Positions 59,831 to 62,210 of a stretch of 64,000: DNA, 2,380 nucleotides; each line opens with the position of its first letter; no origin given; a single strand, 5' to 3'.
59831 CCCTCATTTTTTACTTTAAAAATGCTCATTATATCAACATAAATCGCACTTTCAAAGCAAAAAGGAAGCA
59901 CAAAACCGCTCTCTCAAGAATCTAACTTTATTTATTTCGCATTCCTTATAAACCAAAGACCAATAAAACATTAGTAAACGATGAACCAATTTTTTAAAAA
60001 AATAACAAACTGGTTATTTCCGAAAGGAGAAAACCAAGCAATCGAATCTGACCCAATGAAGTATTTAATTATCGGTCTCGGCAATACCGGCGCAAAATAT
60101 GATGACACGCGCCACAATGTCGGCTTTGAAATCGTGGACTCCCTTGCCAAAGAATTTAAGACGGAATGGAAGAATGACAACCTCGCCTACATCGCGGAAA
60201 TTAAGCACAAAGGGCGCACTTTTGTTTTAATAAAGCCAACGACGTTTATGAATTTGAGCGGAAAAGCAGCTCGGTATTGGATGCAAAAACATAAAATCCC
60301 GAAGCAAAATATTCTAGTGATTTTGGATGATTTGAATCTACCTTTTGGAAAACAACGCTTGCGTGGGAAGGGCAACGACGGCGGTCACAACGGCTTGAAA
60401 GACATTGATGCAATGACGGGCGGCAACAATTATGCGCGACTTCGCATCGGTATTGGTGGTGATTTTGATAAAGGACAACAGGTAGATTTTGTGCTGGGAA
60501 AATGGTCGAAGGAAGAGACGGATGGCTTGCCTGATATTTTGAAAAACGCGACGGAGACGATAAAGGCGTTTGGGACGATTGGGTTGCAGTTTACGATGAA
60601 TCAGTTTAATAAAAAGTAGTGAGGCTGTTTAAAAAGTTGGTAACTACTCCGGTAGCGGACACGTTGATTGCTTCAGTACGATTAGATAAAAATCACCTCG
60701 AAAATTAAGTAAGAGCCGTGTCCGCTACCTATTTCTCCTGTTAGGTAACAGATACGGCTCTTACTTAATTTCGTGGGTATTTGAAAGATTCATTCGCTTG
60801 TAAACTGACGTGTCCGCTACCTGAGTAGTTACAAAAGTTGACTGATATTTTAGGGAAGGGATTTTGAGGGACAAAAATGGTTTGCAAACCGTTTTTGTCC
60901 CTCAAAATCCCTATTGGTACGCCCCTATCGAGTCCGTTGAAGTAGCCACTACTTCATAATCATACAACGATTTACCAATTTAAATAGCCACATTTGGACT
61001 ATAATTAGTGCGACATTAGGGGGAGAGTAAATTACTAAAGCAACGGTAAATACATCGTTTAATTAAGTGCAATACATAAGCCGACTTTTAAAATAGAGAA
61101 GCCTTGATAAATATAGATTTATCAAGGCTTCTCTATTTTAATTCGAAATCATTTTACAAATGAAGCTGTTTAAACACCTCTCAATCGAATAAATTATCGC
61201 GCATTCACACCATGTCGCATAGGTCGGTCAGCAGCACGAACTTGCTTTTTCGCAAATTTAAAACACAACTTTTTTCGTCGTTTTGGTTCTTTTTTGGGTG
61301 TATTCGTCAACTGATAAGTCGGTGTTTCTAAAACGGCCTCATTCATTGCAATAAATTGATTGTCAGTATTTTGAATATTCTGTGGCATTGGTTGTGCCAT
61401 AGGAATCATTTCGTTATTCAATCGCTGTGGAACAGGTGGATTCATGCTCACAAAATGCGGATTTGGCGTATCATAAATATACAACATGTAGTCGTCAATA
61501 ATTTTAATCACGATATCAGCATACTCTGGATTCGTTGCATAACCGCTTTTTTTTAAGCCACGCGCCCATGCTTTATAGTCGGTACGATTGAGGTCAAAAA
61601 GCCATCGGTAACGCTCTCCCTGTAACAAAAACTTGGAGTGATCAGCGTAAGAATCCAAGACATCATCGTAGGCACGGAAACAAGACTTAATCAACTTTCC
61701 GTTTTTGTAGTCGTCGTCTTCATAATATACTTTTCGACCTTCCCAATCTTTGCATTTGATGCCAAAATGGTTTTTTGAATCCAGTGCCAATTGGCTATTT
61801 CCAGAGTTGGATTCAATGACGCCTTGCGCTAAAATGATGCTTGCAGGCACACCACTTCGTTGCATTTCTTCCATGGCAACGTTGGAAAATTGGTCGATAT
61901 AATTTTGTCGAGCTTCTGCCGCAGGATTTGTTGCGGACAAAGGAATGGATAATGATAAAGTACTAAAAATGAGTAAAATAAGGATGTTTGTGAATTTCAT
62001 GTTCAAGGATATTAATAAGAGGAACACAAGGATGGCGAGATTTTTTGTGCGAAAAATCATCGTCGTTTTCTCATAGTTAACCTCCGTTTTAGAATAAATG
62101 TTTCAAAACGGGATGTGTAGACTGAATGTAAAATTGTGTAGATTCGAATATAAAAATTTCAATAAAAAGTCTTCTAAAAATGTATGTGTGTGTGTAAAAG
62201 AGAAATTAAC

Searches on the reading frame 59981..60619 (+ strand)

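Call 8: search_protein_families(library=pfam, proteins=[window:59981-60619:+])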
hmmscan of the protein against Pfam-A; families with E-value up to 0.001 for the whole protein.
window:59981-60619:+ (212 aa): 1 family
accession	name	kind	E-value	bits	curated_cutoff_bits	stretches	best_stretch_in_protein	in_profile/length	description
PF01195.25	Pept_tRNA_hydro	-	5.3e-61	206.1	27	1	29-210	1-183/183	Peptidyl-tRNA hydrolase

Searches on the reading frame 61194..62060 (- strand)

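Call 8: search_protein_families(library=pfam, proteins=[window:61194-62060:-])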
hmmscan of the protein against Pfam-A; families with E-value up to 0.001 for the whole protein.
window:61194-62060:- (288 aa): 1 family
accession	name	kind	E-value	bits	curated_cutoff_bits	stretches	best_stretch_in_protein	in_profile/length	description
PF01832.25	Glucosaminidase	-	1.2e-34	120.1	30.2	1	61-192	3-122/123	Mannosyl-glycoprotein endo-beta-N-acetylglucosaminidase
